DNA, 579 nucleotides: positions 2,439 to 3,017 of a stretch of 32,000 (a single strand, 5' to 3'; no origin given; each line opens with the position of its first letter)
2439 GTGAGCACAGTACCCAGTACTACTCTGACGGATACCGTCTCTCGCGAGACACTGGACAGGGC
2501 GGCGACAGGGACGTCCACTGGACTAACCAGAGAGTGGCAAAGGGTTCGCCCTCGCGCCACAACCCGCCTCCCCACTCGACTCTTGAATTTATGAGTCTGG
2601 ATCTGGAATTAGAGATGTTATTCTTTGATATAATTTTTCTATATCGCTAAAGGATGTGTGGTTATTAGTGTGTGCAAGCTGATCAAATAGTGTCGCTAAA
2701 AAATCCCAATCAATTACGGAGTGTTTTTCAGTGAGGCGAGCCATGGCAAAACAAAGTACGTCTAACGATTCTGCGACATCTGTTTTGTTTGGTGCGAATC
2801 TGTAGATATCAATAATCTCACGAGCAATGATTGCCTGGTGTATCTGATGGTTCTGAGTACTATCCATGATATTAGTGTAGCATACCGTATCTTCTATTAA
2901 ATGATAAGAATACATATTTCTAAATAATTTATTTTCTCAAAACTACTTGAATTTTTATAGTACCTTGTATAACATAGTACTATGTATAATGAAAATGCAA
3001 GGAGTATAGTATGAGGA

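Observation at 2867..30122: Systematic leaderless gene starts: a -10 box (extended TGnTAnAnT at 11 of 13) sits 6-8 nt upstream of the ATG at 13 genes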

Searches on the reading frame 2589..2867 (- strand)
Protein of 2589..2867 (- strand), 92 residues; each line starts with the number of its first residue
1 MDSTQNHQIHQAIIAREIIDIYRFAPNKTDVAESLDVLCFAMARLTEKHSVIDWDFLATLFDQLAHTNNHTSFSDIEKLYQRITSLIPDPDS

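Call 25: list_cluster_members(proteins=[window:2589-2867:-, window:17097-18458:+, window:18551-19870:+, window:21105-22184:+, window:23059-23742:+, window:26016-27194:+, window:28762-30081:-, window:17055-18458:+, window:23005-23742:+, window:28762-30216:-])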
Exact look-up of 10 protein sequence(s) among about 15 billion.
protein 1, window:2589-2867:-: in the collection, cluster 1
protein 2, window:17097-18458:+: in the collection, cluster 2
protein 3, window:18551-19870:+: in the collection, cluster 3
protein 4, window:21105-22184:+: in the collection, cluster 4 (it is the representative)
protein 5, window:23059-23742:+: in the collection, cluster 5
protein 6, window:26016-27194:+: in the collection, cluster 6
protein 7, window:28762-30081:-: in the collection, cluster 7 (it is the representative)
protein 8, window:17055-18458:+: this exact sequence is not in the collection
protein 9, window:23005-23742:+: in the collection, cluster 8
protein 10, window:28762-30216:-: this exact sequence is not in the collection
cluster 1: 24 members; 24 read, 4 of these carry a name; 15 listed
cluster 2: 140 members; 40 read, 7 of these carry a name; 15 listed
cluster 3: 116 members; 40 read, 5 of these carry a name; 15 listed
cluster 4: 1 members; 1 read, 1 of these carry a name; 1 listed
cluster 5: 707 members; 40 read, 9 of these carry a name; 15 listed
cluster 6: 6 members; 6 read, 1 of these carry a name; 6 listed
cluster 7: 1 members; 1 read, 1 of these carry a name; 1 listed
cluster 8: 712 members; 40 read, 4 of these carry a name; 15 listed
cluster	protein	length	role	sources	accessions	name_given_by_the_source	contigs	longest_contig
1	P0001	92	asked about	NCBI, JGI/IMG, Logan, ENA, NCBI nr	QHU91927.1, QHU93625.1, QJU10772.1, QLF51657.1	hypothetical protein QTN79_01060 [Candidatus Saccharibacteria bacterium oral taxon 488] | hypothetical protein | hypothetical protein GWK76_01100 [Candidatus Saccharibacteria bacterium oral taxon 488]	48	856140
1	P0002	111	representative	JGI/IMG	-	-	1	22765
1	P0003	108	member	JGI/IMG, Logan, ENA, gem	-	hypothetical protein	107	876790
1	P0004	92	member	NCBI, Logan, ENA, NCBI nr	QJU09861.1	hypothetical protein FBF26_01100 [Candidatus Saccharibacteria bacterium oral taxon 488]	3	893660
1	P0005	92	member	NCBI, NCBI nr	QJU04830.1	hypothetical protein FBF32_01070 [Candidatus Saccharibacteria bacterium oral taxon 488]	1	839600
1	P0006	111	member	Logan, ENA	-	-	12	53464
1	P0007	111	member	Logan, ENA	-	-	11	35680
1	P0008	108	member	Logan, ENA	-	-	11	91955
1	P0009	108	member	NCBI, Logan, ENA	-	-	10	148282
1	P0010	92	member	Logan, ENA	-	-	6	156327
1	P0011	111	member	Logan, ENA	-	-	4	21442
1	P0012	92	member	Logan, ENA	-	-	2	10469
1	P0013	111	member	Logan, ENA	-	-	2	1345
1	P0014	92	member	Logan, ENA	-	-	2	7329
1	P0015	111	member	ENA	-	-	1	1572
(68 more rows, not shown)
